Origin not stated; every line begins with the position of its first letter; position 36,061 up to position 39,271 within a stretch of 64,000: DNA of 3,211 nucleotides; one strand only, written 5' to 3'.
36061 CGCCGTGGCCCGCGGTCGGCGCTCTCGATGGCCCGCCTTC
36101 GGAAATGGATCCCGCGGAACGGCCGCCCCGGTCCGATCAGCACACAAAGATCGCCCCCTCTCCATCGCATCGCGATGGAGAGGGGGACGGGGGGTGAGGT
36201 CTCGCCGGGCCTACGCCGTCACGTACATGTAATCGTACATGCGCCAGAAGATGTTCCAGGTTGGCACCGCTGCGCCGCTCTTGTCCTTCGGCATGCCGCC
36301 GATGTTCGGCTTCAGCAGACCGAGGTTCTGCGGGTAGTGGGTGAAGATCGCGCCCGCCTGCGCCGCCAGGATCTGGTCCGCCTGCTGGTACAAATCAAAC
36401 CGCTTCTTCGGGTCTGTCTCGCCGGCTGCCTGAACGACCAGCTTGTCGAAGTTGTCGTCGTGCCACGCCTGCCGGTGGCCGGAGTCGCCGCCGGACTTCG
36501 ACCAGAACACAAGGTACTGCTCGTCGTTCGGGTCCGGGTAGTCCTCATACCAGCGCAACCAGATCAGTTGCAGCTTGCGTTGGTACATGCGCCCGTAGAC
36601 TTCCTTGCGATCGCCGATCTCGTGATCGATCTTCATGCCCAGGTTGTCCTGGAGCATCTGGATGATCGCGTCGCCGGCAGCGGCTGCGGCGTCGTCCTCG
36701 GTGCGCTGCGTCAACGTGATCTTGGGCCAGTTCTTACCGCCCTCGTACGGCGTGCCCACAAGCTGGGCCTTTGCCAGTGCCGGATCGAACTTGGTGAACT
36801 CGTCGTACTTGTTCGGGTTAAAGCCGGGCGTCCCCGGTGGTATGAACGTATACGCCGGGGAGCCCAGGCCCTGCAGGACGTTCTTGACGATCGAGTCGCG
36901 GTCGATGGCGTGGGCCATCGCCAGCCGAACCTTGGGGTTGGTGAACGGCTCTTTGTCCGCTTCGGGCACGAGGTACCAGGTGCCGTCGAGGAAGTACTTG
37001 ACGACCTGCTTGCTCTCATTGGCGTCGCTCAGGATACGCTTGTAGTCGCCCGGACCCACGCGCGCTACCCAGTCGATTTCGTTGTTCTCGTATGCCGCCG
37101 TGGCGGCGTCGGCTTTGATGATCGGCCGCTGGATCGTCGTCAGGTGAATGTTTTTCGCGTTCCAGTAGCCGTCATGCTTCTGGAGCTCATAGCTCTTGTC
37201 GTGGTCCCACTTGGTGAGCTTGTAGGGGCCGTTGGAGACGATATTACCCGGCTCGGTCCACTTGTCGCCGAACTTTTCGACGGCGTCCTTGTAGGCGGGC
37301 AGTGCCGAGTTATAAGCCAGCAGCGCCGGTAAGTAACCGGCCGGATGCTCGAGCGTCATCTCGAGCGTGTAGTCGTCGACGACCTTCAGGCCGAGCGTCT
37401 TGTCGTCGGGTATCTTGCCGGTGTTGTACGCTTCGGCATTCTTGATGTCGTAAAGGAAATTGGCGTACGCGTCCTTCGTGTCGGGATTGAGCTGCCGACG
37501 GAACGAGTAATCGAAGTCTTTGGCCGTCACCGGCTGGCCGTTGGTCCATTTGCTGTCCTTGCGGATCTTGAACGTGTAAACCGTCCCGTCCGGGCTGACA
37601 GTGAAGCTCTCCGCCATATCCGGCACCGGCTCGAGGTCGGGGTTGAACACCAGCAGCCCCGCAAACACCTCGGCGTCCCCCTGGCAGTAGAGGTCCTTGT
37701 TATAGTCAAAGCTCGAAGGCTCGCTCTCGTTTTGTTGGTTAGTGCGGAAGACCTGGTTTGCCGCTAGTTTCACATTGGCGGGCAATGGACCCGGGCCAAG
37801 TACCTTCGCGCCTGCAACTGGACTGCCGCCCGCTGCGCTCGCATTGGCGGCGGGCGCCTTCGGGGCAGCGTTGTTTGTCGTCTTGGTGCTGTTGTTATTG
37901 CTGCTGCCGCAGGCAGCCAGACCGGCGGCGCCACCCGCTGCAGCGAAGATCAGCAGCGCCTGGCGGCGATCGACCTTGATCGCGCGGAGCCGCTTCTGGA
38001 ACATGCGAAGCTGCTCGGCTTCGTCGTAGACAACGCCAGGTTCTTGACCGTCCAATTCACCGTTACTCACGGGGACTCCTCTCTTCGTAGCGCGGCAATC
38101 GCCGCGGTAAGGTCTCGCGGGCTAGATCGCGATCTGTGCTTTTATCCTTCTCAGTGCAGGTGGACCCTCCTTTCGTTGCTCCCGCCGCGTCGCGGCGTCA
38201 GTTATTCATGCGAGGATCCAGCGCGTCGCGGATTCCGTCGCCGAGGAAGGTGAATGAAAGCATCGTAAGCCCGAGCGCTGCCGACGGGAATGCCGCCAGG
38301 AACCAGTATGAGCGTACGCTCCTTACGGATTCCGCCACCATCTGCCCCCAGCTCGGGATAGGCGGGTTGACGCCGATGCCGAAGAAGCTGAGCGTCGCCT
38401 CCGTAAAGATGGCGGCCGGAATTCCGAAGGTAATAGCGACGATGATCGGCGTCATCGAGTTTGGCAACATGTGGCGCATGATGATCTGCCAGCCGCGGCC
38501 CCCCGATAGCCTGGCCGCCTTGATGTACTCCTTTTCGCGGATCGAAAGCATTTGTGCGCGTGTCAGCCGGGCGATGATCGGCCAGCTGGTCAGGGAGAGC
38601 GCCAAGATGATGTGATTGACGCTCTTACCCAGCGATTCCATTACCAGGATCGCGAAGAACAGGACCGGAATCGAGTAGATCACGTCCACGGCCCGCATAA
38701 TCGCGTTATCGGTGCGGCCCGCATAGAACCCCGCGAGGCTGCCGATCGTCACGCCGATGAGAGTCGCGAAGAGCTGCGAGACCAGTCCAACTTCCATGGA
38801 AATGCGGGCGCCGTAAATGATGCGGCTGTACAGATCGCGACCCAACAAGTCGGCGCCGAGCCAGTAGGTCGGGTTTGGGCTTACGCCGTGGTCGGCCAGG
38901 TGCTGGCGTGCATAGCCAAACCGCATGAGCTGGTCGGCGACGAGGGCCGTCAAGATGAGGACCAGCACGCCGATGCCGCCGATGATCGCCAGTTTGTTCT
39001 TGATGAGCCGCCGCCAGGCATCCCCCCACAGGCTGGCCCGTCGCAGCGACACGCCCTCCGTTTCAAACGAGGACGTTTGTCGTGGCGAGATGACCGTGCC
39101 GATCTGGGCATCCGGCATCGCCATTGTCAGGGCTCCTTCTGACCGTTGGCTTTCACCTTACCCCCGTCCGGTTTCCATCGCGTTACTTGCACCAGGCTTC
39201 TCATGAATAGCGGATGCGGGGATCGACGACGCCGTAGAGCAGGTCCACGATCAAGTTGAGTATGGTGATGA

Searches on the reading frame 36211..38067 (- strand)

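Call 59: search_protein_families(library=pfam, proteins=[window:36211-38067:-], max_evalue=0.00001)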
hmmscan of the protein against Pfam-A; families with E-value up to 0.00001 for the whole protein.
window:36211-38067:- (618 aa): 1 family
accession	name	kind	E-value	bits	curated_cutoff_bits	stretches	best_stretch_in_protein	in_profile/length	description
PF00496.27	SBP_bac_5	-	5.3e-83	279.6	32.4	1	146-519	1-359/368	Bacterial extracellular solute-binding proteins, family 5 Middle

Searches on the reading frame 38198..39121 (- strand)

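Call 59: search_protein_families(library=pfam, proteins=[window:38198-39121:-], max_evalue=0.00001)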
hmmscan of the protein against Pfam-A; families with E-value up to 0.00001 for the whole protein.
window:38198-39121:- (307 aa): 2 families
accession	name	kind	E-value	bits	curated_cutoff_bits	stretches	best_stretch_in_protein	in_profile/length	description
PF00528.27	BPD_transp_1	-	4.9e-35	121.4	26.4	1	123-306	1-183/184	Binding-protein-dependent transport system inner membrane component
PF12911.12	OppC_N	-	1e-13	51.4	23.9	1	30-76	1-47/53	N-terminal TM domain of oligopeptide transport permease C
